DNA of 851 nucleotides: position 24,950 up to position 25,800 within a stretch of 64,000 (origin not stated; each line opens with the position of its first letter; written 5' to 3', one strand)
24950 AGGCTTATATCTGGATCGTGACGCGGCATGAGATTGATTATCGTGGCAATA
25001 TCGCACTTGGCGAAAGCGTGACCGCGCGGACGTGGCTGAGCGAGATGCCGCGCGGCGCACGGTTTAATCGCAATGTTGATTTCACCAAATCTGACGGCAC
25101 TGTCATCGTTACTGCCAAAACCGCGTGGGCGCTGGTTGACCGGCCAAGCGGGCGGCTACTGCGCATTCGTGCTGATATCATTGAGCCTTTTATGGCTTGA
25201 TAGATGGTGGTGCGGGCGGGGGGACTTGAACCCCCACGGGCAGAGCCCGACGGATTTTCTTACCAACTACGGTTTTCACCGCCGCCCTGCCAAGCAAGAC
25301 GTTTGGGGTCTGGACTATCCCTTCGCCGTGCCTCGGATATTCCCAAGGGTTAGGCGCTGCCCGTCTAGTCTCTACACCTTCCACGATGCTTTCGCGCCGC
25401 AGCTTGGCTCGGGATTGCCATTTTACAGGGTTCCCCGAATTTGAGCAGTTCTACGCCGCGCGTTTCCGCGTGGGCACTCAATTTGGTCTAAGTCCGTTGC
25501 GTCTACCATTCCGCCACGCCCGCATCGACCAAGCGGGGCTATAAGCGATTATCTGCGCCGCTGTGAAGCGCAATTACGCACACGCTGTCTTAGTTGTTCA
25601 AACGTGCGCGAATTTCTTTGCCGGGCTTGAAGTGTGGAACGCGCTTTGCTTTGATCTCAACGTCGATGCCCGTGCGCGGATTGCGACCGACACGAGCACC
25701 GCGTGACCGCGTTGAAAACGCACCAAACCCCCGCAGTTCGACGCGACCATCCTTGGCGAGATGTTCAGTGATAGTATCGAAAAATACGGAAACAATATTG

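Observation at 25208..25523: tRNA-Leu(UAA) gene split in the anticodon loop by a 231-nt group I intron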

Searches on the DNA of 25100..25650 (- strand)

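Call 4: search_rna_families(source=window, start=25100, end=25650, threshold=evalue, max_evalue=10, show_alignments=5)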
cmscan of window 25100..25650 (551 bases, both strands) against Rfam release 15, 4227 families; matches with E-value up to 10: 6.
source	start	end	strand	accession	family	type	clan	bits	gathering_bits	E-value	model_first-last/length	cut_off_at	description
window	25288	25499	-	RF00028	Intron_gpI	Intron;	-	43.1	50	1e-09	1-253/253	no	Group I catalytic intron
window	25269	25356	-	RF03000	LOOT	Gene; sRNA;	-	26.8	46.4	0.0044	1-121/121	no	LOOT RNA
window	25212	25286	-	RF01684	mascRNA-menRNA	Gene;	-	19.2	42.5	0.3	1-56/56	no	MALAT1-associated small cytoplasmic RNA/MEN beta RNA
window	25210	25250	+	RF04354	Plastid-ycf2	Cis-reg;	-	16.9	65.7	1.2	1-75/75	no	Plastid-ycf2 5UTR RNA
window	25208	25287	-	RF00023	tmRNA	Gene;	CL00001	13.9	47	0.0015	1-374/374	no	transfer-messenger RNA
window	25205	25308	+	RF01876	MIAT_exon5_2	Gene; lncRNA;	-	10.6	75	8.7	1-83/83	no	Myocardial infarction associated transcript exon 5 conserved region 2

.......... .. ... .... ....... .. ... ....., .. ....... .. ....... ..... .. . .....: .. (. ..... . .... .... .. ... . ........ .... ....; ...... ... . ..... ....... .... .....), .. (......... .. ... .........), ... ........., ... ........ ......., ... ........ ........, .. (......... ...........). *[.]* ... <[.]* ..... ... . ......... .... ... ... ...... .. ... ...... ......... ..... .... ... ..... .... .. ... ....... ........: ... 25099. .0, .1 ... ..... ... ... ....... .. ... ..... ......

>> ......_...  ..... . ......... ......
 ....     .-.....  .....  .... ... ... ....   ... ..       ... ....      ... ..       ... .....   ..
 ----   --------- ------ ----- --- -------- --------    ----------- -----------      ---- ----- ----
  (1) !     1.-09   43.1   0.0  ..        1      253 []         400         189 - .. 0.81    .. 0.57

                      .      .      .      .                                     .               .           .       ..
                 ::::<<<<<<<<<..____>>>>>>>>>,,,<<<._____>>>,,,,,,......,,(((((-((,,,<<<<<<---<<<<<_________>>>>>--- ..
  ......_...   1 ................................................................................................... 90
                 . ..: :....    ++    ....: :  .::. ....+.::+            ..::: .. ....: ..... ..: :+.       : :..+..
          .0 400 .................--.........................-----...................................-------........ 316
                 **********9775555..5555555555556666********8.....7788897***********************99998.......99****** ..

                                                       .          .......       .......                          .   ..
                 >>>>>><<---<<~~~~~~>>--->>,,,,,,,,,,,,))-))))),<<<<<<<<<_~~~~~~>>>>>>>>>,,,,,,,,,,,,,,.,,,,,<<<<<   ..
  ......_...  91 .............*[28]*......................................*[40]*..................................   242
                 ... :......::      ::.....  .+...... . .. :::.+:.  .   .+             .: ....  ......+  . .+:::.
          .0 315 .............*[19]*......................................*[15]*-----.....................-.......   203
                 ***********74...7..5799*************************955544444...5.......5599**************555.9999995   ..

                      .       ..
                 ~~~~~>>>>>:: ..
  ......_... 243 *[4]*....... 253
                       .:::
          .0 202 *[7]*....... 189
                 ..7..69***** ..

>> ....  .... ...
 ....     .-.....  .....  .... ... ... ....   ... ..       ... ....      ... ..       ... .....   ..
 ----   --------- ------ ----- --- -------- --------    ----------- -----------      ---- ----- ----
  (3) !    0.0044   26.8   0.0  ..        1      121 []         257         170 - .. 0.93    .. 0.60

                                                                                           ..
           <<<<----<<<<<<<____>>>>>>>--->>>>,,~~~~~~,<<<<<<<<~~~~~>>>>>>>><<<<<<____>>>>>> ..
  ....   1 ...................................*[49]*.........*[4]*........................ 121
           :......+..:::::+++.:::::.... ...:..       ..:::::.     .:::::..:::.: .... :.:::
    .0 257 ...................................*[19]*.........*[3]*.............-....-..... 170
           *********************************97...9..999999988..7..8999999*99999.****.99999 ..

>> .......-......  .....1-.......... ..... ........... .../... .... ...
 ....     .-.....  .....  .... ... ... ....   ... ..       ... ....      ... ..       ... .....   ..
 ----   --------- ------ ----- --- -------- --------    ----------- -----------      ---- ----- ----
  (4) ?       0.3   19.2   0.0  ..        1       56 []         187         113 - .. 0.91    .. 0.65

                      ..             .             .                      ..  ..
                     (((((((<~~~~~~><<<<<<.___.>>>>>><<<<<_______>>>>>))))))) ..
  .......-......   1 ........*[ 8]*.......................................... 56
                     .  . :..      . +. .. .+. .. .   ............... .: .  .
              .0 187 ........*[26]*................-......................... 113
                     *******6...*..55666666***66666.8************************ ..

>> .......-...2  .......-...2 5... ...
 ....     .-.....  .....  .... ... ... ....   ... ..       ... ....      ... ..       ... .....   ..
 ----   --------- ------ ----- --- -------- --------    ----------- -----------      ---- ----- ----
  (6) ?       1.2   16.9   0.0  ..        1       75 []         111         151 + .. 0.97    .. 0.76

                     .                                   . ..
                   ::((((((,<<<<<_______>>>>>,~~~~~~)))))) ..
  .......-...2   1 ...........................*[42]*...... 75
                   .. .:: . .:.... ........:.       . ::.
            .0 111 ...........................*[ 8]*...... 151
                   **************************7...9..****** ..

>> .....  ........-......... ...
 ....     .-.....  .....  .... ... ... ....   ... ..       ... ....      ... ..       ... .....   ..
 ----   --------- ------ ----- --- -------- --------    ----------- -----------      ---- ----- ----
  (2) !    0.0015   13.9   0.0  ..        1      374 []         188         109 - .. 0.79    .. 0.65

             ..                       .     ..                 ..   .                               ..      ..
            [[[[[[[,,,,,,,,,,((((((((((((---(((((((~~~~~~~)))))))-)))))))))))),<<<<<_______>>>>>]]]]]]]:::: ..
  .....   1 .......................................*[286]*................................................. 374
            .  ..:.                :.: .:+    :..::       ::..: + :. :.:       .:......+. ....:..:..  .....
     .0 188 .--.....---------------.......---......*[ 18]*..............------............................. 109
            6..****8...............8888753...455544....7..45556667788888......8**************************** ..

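Call 47: search_dna_similar(query=window:25208-25523:-, collection=plasmids, mode=distant, max_rows=25)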
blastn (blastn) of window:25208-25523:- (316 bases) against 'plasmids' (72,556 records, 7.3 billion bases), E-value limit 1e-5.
Records with a match: 1276; places in all: 1297; records where one place covers at least 80% of the query: 1269.
Best place of each record, by identity: 60-80% 1276.
By first word of the organism name: Escherichia 486; Klebsiella 357; Salmonella 114; Acinetobacter 78; Enterobacter 50; Shigella 48; Citrobacter 47; Aeromonas 12; Raoultella 12; Pseudomonas 11; and 10 more.
By predicted mobility (MOB-suite, as given by PLSDB): conjugative 926; mobilizable 197; non-mobilizable 153.
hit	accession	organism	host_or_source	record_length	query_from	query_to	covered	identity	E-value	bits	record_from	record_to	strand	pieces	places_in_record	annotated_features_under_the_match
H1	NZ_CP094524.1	Bradyrhizobium sp. ISRA443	Arachis hypogaea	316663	1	316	100%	76.0%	2e-54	219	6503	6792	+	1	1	none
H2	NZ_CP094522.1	Bradyrhizobium sp. ISRA437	Arachis hypogaea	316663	1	316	100%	76.0%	2e-54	219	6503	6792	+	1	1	none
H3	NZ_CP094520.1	Bradyrhizobium sp. ISRA436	Arachis hypogaea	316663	1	316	100%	76.0%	2e-54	219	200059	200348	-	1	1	none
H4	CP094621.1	Bradyrhizobium sp. ISRA435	Arachis hypogaea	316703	1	316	100%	75.8%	3e-52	213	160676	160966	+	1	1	none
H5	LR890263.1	Escherichia coli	Homo sapiens,rectal swab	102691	1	316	100%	72.1%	3e-33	149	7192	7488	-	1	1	none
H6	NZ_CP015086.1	Escherichia coli O25b:H4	Homo sapiens,Hera General Hopsital, ...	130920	1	316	100%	71.9%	3e-32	145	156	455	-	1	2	none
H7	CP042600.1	Escherichia coli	Sus scrofa domesticus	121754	1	316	100%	71.8%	9e-33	148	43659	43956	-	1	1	none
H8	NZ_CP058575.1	Escherichia coli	Homo sapiens,urinary tract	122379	1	316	100%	71.8%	9e-33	148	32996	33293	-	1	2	none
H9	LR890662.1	Escherichia coli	Homo sapiens,rectal swab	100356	1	316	100%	71.7%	3e-33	150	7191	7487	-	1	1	none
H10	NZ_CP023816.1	Escherichia coli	wild bird,tissue sample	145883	1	316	100%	71.7%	3e-33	149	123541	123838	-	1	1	none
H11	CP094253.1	Acinetobacter variabilis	mixed culture,fecal of pig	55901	1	316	100%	71.7%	3e-33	149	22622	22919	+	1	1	none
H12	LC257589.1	Escherichia coli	-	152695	1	316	100%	71.7%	3e-33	149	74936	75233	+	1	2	none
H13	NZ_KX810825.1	Salmonella enterica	-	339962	1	316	100%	71.7%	3e-33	149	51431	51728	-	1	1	none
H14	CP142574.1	Escherichia coli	swine,pure culture,lung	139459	1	316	100%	71.7%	3e-33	149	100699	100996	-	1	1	none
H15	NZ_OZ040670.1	Escherichia coli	-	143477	1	316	100%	71.7%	3e-33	149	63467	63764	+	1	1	none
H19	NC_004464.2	Citrobacter freundii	-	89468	1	316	100%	71.5%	4e-31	142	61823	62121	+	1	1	none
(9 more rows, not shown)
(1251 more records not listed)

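Call 48: get_annotated_region(hit=H19, flank=5000)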
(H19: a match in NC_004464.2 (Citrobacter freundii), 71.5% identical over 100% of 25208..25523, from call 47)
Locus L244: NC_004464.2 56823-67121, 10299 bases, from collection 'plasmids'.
description: Citrobacter freundii plasmid pCTX-M3, complete sequence
organism: Citrobacter freundii (NCBI taxid 546)
taxonomy: Bacteria; Pseudomonadota; Gammaproteobacteria; Enterobacterales; Enterobacteriaceae; Citrobacter; Citrobacter freundii
host: -; source: -; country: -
typing (MOB-suite, as given by PLSDB): conjugative; replicon IncL/M,rep_cluster_1254; relaxase MOBP; mating-pair formation MPF_I
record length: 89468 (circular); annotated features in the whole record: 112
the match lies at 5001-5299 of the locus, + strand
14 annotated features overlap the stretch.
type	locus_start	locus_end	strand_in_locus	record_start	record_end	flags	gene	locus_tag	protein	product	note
CDS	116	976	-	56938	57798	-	-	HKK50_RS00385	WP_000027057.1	broad-spectrum class A beta-lactamase TEM-1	-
predicted_resistance_gene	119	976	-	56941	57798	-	blaTEM-1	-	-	broad-spectrum class A beta-lactamase TEM-1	predicted by amrfinderplus; class BETA-LACTAM; identity 100.0%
CDS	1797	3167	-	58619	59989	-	-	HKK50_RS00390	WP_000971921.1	IS1182-like element ISCfr1 family transposase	GO:0006313 - DNA transposition [Evidence IEA]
CDS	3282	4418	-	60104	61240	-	-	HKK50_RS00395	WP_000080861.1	DUF3883 domain-containing protein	-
CDS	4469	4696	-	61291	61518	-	-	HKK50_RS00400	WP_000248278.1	hypothetical protein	-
CDS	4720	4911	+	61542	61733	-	-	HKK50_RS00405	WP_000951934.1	hypothetical protein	-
CDS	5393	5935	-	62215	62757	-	-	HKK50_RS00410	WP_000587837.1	AAA family ATPase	-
predicted_resistance_gene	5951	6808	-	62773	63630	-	aac(3)-IId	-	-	aminoglycoside N-acetyltransferase AAC(3)-IId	predicted by amrfinderplus; class AMINOGLYCOSIDE; identity 100.0%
CDS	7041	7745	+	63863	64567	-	-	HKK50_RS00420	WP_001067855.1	IS6-like element IS26 family transposase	GO:0006313 - DNA transposition [Evidence IEA]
CDS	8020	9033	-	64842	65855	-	intI1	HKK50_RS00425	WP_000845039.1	class 1 integron integrase IntI1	-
predicted_resistance_gene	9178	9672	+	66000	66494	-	dfrA12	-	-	trimethoprim-resistant dihydrofolate reductase DfrA12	predicted by amrfinderplus; class TRIMETHOPRIM; identity 100.0%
CDS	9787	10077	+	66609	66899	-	-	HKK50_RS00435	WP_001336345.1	DUF1010 domain-containing protein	-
predicted_resistance_gene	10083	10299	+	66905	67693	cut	aadA2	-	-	ANT(3'')-Ia family aminoglycoside nucleotidyltransferase AadA2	predicted by amrfinderplus; class AMINOGLYCOSIDE; identity 100.0%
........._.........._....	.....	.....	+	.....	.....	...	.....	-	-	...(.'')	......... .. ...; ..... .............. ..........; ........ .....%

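Call 49: get_annotated_region(hit=H1, flank=4000)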
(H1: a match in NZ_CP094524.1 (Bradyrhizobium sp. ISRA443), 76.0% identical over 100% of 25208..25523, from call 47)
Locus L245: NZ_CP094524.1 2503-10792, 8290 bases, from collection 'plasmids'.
description: Bradyrhizobium sp. ISRA443 plasmid unnamed, complete sequence
organism: Bradyrhizobium sp. ISRA443 (NCBI taxid 2866198)
taxonomy: Bacteria; Pseudomonadota; Alphaproteobacteria; Hyphomicrobiales; Nitrobacteraceae; Bradyrhizobium; Bradyrhizobium sp. ISRA443
host: -; source: Arachis hypogaea; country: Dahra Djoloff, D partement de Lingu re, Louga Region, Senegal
typing (MOB-suite, as given by PLSDB): conjugative; replicon rep_cluster_507; relaxase MOBQ; mating-pair formation MPF_T
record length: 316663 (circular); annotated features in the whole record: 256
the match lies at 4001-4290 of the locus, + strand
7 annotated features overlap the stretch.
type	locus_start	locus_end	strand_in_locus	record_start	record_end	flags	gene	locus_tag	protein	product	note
CDS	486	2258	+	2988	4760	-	-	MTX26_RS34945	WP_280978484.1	GMC family oxidoreductase N-terminal domain-containing protein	-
CDS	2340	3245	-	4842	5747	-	-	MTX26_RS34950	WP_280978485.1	LysR family transcriptional regulator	GO:0006355 - regulation of DNA-templated transcription [Evidence IEA]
CDS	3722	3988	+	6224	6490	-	-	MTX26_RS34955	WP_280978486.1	hypothetical protein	-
CDS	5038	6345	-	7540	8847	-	trbI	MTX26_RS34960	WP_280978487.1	IncP-type conjugal transfer protein TrbI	-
CDS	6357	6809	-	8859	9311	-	trbH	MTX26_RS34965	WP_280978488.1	conjugal transfer protein TrbH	-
CDS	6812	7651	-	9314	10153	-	trbG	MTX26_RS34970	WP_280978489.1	P-type conjugative transfer protein TrbG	GO:0009291 - unidirectional conjugation [Evidence IEA]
CDS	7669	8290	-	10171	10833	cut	-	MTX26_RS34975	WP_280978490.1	conjugal transfer protein TrbF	-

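Call 52: search_dna_similar(query=L244:5001-5299:+, collection=ecoli_genomes, mode=near, max_rows=12)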
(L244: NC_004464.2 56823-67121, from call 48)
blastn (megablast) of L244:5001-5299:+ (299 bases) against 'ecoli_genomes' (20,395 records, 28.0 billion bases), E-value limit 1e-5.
Records with a match: 659; places in all: 671; records where one place covers at least 80% of the query: 648.
Genomes with a match: 636 of 5426; with a place that covers at least 80% of the query: 625. Places per genome that has any: lowest 1, median 1, highest 3. On chromosomes: 82 places; on plasmids: 589.
Best place of each record, by identity: >=99% 657; 95-99% 1; 90-95% 1.
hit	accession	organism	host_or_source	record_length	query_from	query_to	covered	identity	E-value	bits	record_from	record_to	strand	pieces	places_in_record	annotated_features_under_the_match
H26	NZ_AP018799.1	Escherichia coli strain E2855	Bos taurus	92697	1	299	100%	100.0%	2e-154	553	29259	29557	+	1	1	none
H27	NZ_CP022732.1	Escherichia coli strain SA186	Homo sapiens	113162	1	299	100%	100.0%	2e-154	553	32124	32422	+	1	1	none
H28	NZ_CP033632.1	Escherichia coli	chicken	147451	1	299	100%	100.0%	2e-154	553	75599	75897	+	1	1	none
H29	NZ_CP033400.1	Escherichia coli strain WCHEC020031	Homo sapiens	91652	1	299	100%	100.0%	2e-154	553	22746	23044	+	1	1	none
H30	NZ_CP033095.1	Escherichia coli strain CP53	pig feces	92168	1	299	100%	100.0%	2e-154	553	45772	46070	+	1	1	none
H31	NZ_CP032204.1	Escherichia coli strain AR_0013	missing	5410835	1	299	100%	100.0%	2e-154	553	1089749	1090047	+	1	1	none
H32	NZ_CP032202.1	Escherichia coli strain AR_0086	missing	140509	1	299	100%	100.0%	2e-154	553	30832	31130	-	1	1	none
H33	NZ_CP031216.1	Escherichia coli strain Es_ST80_L1_NDM_10_2017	Homo sapiens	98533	1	299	100%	100.0%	2e-154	553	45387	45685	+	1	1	none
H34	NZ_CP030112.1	Escherichia coli strain MCJCHV-1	Homo sapiens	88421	1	299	100%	100.0%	2e-154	553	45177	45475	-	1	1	none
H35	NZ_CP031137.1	Escherichia coli strain CFSAN064035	biological fluid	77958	1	299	100%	100.0%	2e-154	553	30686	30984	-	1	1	none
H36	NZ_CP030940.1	Escherichia coli strain AMSHJX01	Giant panda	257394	1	299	100%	100.0%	2e-154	553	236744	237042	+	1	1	none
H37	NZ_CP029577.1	Escherichia coli strain DA33135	Homo sapiens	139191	1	299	100%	100.0%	2e-154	553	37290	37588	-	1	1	none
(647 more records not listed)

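Call 61: search_rna_families(sources=[L058, L031, L109, L102, L106, L059, L053, L009, L244, L023, L245], threshold=gathering)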
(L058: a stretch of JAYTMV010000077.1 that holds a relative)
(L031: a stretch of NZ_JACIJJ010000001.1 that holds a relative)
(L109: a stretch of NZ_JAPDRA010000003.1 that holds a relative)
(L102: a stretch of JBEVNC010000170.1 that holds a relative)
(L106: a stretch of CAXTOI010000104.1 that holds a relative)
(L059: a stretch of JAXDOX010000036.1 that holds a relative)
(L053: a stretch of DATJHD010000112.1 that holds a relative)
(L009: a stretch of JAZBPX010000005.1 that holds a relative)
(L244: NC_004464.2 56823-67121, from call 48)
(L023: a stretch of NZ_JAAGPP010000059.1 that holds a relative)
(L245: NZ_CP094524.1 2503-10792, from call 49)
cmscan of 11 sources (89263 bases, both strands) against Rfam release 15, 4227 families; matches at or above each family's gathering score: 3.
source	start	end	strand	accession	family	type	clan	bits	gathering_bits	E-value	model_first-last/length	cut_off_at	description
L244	9123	9201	+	RF02912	AAC_AAD_leader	Cis-reg;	-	71.2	56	6.8e-13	1-75/75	no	putative aminoglycoside riboswitch / attI site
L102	7218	7290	+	RF00005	tRNA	Gene; tRNA;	CL00001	61.3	29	1.1e-10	1-71/71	no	tRNA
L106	6208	6430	-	RF00028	Intron_gpI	Intron;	-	51.5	50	5.1e-10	1-253/253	no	Group I catalytic intron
